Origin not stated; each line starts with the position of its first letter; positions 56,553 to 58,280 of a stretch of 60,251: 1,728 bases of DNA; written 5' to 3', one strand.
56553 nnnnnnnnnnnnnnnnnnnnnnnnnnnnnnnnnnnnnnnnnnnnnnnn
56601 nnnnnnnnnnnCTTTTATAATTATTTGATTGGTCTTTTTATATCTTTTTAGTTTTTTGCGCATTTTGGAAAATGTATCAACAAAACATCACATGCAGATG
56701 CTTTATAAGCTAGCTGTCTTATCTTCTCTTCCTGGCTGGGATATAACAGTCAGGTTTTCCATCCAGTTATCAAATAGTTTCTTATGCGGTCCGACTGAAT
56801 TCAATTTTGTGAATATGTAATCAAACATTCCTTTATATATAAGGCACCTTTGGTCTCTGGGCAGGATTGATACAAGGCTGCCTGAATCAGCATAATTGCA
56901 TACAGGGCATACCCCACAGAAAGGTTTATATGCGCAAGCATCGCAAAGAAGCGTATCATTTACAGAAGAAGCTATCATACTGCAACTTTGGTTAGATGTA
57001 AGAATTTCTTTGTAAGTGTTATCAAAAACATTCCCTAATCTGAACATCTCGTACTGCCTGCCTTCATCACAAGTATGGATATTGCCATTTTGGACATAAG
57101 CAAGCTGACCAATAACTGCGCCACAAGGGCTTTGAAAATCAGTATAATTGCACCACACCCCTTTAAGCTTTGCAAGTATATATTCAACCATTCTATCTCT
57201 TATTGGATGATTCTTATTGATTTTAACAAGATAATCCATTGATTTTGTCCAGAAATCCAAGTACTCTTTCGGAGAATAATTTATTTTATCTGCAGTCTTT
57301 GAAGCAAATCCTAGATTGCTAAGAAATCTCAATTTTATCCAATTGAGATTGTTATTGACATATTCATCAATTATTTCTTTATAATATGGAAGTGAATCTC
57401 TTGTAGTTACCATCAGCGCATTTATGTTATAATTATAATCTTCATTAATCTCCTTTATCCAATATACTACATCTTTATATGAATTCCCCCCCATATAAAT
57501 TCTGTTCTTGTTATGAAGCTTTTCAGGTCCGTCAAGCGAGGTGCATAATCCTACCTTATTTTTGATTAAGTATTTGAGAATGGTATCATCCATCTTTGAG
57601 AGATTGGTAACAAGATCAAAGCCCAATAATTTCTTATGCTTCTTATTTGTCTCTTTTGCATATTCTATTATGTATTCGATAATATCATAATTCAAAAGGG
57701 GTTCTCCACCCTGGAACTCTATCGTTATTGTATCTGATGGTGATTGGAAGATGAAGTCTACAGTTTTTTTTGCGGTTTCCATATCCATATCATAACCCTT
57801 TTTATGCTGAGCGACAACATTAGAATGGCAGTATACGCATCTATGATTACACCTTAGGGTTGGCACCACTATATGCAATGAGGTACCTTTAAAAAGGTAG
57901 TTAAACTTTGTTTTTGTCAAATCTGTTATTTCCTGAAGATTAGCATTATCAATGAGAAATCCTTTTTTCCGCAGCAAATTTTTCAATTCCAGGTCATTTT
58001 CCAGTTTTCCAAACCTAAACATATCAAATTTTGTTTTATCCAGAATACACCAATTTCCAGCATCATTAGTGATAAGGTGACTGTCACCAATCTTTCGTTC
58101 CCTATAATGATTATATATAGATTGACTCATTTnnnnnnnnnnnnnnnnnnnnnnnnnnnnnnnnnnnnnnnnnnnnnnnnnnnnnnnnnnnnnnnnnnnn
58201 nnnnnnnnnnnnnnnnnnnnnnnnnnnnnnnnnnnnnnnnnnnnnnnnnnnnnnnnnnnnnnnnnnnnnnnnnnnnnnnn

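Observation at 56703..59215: Variant His-Xaa-Ser (Hxs-like) radical SAM/SPASM peptide-modification system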

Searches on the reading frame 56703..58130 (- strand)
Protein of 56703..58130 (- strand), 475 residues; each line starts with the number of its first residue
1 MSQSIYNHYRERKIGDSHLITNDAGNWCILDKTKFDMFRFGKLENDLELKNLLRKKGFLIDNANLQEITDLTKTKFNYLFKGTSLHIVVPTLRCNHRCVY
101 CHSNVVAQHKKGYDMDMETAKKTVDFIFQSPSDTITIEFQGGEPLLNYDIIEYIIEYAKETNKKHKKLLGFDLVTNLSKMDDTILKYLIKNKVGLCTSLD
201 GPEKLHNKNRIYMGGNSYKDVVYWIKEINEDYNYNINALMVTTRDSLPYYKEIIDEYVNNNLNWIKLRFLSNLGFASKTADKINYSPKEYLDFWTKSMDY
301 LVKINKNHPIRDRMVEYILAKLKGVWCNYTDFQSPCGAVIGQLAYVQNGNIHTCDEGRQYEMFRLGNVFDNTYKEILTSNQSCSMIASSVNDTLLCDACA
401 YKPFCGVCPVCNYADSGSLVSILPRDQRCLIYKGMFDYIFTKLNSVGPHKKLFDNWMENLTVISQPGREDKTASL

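Call 3: search_protein_families(library=ncbifam, proteins=[window:56703-58130:-], max_evalue=1)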
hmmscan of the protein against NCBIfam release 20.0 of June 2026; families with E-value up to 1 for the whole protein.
window:56703-58130:- (475 aa): 71 families (the best 25 are shown)
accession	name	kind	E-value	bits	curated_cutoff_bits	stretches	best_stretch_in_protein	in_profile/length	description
TIGR03978.1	rSAM_paired_1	equivalog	2.6e-128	428.7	370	1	10-457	5-466/466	His-Xaa-Ser system radical SAM maturase HxsB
NF047865.1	rSAM_PapB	equivalog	1e-42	146.5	340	1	91-418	10-326/330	PapB family radical SAM/SPASM ranthipeptide maturase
TIGR03906.1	quino_hemo_SAM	equivalog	1e-36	126.6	453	1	91-414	101-420/467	quinohemoprotein amine dehydrogenase maturation protein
NF040492.1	not_ScfB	exception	1.5e-33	116.4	855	1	48-433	64-438/450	ScfB-related radical SAM/SPASM orphan maturase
TIGR04064.1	rSAM_nif11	equivalog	4.5e-32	111.4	518.7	1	84-437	79-427/459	nif11-like peptide radical SAM maturase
TIGR03942.1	sulfatase_rSAM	equivalog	2.6e-31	109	349.45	1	92-445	9-359/363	anaerobic sulfatase maturase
TIGR04068.1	rSAM_ocin_clost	equivalog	1.4e-30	106.6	500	1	49-260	49-264/462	Cys-rich peptide radical SAM maturase CcpM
TIGR04083.1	rSAM_pep_methan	hypoth_equivalog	4.2e-29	101.6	300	1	87-445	3-345/376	TIGR04083 family peptide-modifying radical SAM enzyme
NF010321.0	PRK13758.1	equivalog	6e-27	94.7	441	1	84-446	5-365/370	anaerobic sulfatase-maturase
TIGR03974.1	rSAM_six_Cys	equivalog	9.2e-27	94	425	1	51-419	67-427/451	thioether cross-link-forming SCIFF peptide maturase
NF041298.1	rSAM_mat_DynA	equivalog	3.6e-26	92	450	1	86-444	3-354/356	dynobactin maturation radical SAM/SPASM protein DynA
NF035951.1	rSAM_RumMC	equivalog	3.1e-25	88.8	720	1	54-265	81-299/510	RumMC family radical SAM sactipeptide maturase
TIGR04163.1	rSAM_cobopep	equivalog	1.2e-23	83.6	375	1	70-439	53-415/428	peptide-modifying radical SAM enzyme CbpB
TIGR04280.1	geopep_mat_rSAM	hypoth_equivalog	4.3e-20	72.1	400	1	15-327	17-325/428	geopeptide radical SAM maturase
NF038170.1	lachnocin_rSAM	equivalog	3.6e-19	69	550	1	75-408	66-394/440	lachnocin radical SAM maturase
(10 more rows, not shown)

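Call 4: search_protein_families(library=pfam, proteins=[window:56703-58130:-], max_evalue=1)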
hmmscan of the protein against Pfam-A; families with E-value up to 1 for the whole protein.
window:56703-58130:- (475 aa): 5 families
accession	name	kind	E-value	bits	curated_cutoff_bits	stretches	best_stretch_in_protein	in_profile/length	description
PF04055.27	Radical_SAM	-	1.1e-16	62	29.5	1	88-230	1-138/166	Radical SAM superfamily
PF13353.11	Fer4_12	-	2.3e-09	38.1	22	1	88-171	9-89/137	4Fe-4S single cluster domain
PF13186.11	SPASM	-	0.0015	19.2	21.5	1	347-399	12-66/67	Iron-sulfur cluster-binding domain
PF02348.25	CTP_transf_3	-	0.035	14.4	22.6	1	115-209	72-157/217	Cytidylyltransferase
PF14551.11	MCM_N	-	0.13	13.1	24.9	1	243-305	14-76/95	MCM N-terminal domain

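Call 12: find_homologous_proteins(query=window:56703-58130:-, max_evalue=1e-30)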
Query window:56703-58130:- (475 aa): 4979 proteins with E <= 1e-30 among 8000 candidates; the best 120 are listed.
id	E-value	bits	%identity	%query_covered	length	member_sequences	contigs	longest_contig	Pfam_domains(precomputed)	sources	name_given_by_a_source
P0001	0.0e+0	1111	100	100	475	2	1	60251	PF04055.28,PF13353.12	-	-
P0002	1.6e-190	652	62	95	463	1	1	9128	PF04055.28,PF13353.12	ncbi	-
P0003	1.1e-185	636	60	97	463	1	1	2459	PF13186.12,PF04055.28,PF13353.12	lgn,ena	-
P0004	1.8e-176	606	55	95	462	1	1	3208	PF04055.28,PF13353.12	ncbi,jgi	-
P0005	2.2e-171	589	58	95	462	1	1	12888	PF04055.28,PF13353.12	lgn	-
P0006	3.7e-170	585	54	95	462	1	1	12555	PF04055.28,PF13353.12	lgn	-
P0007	6.2e-170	584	54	96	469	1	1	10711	PF13186.12,PF04055.28,PF13353.12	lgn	-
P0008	2.6e-169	582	55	95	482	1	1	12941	PF04055.28,PF13353.12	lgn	-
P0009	4.6e-169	581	55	96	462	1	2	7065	PF04055.28,PF13353.12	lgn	-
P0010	3.8e-168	578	56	96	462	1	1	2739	PF04055.28,PF13353.12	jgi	jgi:His-Xaa-Ser system radical SAM maturase HxsB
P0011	3.3e-165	569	55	96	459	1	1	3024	PF13186.12,PF04055.28,PF13353.12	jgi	jgi:His-Xaa-Ser system radical SAM maturase HxsB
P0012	7.1e-161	554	55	95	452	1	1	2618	PF13186.12,PF04055.28,PF13353.12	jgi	jgi:uncharacterized protein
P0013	9.6e-160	551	54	97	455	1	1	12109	PF04055.28,PF13353.12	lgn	-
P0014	1.5e-158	547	53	95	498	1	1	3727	PF04055.28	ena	-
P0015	7.4e-156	538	52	95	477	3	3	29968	PF04055.28,PF13353.12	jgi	-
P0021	5.2e-153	528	52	95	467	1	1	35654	PF04055.28,PF13353.12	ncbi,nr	ncbi:His-Xaa-Ser system radical SAM maturase HxsB [Candidatus Woesearchaeota archaeon]|nr:His-Xaa-Se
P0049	7.8e-145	502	51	96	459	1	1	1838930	PF04055.28,PF13353.12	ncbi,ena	-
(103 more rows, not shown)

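Call 13: find_related_loci(query=window:56703-58130:-, collection=genome_contigs, flank=6000)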
Query window:56703-58130:- (475 aa) in genome_contigs; peptide patterns used: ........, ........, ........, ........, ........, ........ (x = any residue, [..] = any of these).
13 stretches matched a pattern, but none encodes a relative of the query by tblastn (E <= 1e-3).

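Call 15: find_encoding_contigs(protein=P0049, flank=8000, max_places=2)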
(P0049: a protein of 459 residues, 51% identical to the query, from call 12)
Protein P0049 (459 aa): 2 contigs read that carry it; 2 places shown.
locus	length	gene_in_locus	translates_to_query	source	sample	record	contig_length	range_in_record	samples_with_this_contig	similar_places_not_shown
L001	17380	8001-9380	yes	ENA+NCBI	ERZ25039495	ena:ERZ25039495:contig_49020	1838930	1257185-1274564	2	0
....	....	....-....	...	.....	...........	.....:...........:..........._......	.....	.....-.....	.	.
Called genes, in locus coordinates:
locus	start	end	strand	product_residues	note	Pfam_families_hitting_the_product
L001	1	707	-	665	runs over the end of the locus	PF02310:B12-binding (faint), PF04055:Radical_SAM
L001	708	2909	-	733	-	PF04055:Radical_SAM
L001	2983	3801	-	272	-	PF04055:Radical_SAM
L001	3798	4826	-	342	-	PF04055:Radical_SAM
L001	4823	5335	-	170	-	-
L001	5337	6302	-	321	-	-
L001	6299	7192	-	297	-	PF04055:Radical_SAM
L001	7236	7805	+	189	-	PF27806:HxsD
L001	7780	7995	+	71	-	-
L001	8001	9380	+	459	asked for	PF04055:Radical_SAM, PF13353:Fer4_12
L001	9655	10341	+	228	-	-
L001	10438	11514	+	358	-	-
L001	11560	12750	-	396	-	PF13439:Glyco_transf_4, PF13477:Glyco_trans_4_2 (weak), PF13579:Glyco_trans_4_4 (weak), PF00534:Glycos_transf_1, PF13692:Glyco_trans_1_4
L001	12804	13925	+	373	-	PF04055:Radical_SAM, PF13186:SPASM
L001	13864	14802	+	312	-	PF04055:Radical_SAM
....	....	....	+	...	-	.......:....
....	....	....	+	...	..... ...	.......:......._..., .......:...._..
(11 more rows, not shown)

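Call 16: find_encoding_contigs(protein=P0021, flank=8000, max_places=2)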
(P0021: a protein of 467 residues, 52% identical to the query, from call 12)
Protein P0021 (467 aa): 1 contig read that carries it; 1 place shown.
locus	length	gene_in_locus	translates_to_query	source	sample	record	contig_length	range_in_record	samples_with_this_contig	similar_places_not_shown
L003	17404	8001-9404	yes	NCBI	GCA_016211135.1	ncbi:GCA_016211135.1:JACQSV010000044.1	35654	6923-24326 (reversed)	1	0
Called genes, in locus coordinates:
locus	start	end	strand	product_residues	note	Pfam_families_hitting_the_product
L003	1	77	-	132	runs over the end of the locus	PF08327:AHSA1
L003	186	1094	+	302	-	PF13948:DUF4215 (weak)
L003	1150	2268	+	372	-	PF00155:Aminotran_1_2 (weak), PF00266:Aminotran_5, PF01212:Beta_elim_lyase, PF01041:DegT_DnrJ_EryC1 (weak)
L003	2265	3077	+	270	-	PF22025:ThiI_fer, PF02926:THUMP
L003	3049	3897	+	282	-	PF03054:tRNA_Me_trans, PF00764:Arginosuc_synth (faint), PF01171:ATP_bind_3, PF01507:PAPS_reduct (weak), PF06508:QueC, PF24167:DUF7411 (faint)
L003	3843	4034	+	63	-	-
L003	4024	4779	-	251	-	-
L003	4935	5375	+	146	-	PF03703:bPH_2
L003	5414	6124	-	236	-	PF01479:S4, PF00849:PseudoU_synth_2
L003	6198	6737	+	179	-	PF01478:Peptidase_A24 (weak)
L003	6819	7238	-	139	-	PF00583:Acetyltransf_1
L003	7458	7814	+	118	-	PF27806:HxsD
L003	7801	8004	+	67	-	-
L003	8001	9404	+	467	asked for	PF04055:Radical_SAM, PF13353:Fer4_12 (weak)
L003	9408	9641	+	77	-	-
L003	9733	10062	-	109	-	PF02675:AdoMet_dc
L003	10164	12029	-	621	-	PF04055:Radical_SAM (weak), PF01861:BpsA_C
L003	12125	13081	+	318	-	PF04055:Radical_SAM, PF13353:Fer4_12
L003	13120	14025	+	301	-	-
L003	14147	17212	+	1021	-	-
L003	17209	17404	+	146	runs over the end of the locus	-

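Call 17: find_related_loci(query=A1, collection=genome_contigs, flank=6000)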
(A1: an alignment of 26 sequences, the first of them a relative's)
Query A1 (475 aa) in genome_contigs; peptide patterns used: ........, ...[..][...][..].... (x = any residue, [..] = any of these).
600 stretches matched a pattern (row limit reached: there are more); 593 encode a relative of the query (tblastn E <= 1e-3); the best 80 are kept; 80 distinct loci.
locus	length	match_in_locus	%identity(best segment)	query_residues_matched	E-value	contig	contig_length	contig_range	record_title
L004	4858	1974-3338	51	7-458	9e-154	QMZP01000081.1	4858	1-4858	MAG: Candidatus Aenigmatarchaeota archaeon isolate B8_G16 B8_Guay16_scaffold_19753, whole genome shotgun sequence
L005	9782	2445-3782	52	6-456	6e-147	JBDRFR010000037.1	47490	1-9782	MAG: Nanoarchaeota archaeon isolate MEGAHIT-group-1.382 k141_1912356, whole genome shotgun sequence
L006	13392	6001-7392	47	7-459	1e-142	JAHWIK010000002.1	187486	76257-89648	MAG: Candidatus Woesearchaeota archaeon isolate YT1_182 k127_6865648, whole genome shotgun sequence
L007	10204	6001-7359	49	7-459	5e-142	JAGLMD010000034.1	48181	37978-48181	MAG: Nanoarchaeota archaeon isolate RS_5_44 ROV157_5.bin.44.fa_34, whole genome shotgun sequence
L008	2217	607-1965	48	7-458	2e-151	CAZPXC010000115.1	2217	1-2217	MAG TPA_asm: uncultured Methanosarcinales archaeon isolate binchicken_co151_549 genome assembly, contig: NODE_124732_len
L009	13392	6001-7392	48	3-458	2e-141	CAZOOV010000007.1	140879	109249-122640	MAG TPA_asm: uncultured Methanosarcinales archaeon isolate binchicken_co141_553 genome assembly, contig: NODE_257_length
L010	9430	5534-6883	49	16-459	3e-138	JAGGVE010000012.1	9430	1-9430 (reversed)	MAG: Candidatus Iainarchaeum archaeon isolate AUK092 PB_MBMC_046_c_000000000005, whole genome shotgun sequence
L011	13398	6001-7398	47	1-457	9e-136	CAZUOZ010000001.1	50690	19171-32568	MAG TPA_asm: Candidatus Woesearchaeota archaeon isolate SRP192927_co10_255 genome assembly, contig: NODE_277_length_5069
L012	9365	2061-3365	50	7-443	5e-135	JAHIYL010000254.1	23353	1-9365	MAG: Nanoarchaeota archaeon isolate Modern_marine.mb.116 Modern_marine.mb.116_k141_2238010, whole genome shotgun sequenc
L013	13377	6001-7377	48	7-458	6e-135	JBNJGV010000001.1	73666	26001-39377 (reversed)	MAG: Nanobdellota archaeon isolate Y22_30dBSe2.bin.106 NODE_61_length_73666_cov_42.887545, whole genome shotgun sequence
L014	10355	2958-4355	47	1-457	6e-135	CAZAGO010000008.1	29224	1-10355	MAG TPA_asm: Candidatus Woesearchaeota archaeon isolate SRP239243_co2_438 genome assembly, contig: NODE_2365_length_2922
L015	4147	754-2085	49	7-443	4e-136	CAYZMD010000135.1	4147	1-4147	MAG TPA_asm: uncultured Methanosarcinales archaeon isolate binchicken_co181_12 genome assembly, contig: NODE_50591_lengt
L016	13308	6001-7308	50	7-443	4e-133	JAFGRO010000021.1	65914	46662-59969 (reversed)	MAG: Candidatus Woesearchaeota archaeon isolate Zod_Metabat.833 k87_3398976, whole genome shotgun sequence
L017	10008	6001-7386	45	2-457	1e-132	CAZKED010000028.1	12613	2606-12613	MAG TPA_asm: uncultured archaeon isolate binchicken_co334_40 genome assembly, contig: NODE_9035_length_12613_cov_6.73069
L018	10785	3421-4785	47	16-464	6e-133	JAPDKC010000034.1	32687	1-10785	MAG: archaeon isolate S5B6_HD70 c_000000000428, whole genome shotgun sequence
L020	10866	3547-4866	45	8-439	3e-130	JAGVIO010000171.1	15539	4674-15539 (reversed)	MAG: archaeon isolate DeMMO1_7 c_000000008575, whole genome shotgun sequence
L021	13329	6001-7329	48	7-445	2e-129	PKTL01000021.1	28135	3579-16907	MAG: Candidatus Woesearchaeota archaeon isolate BM511 sc_949, whole genome shotgun sequence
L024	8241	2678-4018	47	7-451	5e-126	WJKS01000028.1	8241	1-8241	MAG: Candidatus Aenigmatarchaeota archaeon isolate Bin_042 k141_1252180, whole genome shotgun sequence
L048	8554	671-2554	42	16-458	9e-117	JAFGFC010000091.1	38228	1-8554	MAG: Spirochaetes bacterium isolate Zod_Metabat.1289 k87_3889893, whole genome shotgun sequence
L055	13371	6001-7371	44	12-459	4e-115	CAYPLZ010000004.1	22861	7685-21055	MAG TPA_asm: uncultured Candidatus Saccharibacteria bacterium isolate binchicken_co13_229 genome assembly, contig: NODE_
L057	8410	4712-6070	42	9-445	1e-114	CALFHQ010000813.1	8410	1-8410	MAG TPA_asm: uncultured proteobacterium isolate ERR2206789_bin.10_CONCOCT_v1.1_MAG genome assembly, contig: ERZ890810.24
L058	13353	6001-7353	44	9-443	4e-114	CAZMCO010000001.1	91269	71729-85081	MAG TPA_asm: uncultured Candidatus Saccharibacteria bacterium isolate SRP068000_co1_601 genome assembly, contig: NODE_14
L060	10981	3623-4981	40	15-453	6e-113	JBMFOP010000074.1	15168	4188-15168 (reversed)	MAG: Myxococcota bacterium isolate KM4338-40 NODE_74_length_15168_cov_4.849844, whole genome shotgun sequence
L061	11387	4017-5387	42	9-457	9e-113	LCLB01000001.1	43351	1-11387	MAG: Parcubacteria group bacterium GW2011_GWF1_45_5 UX14_C0001, whole genome shotgun sequence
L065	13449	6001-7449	39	9-471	7e-112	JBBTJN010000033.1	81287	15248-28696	MAG: Elusimicrobiota bacterium isolate H52-bin097_1 H52_bin097_1_000000000033, whole genome shotgun sequence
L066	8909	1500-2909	41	8-458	3e-111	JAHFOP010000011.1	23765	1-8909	MAG: Candidatus Moraniibacteriota bacterium isolate nzgw506 NODE_778_length_23766_cov_3.136942, whole genome shotgun seq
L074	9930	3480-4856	41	15-456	6e-110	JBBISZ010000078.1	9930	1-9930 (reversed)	MAG: Deltaproteobacteria bacterium isolate STF170223_bin_385 NODE_6833_length_9930_cov_4.300051, whole genome shotgun se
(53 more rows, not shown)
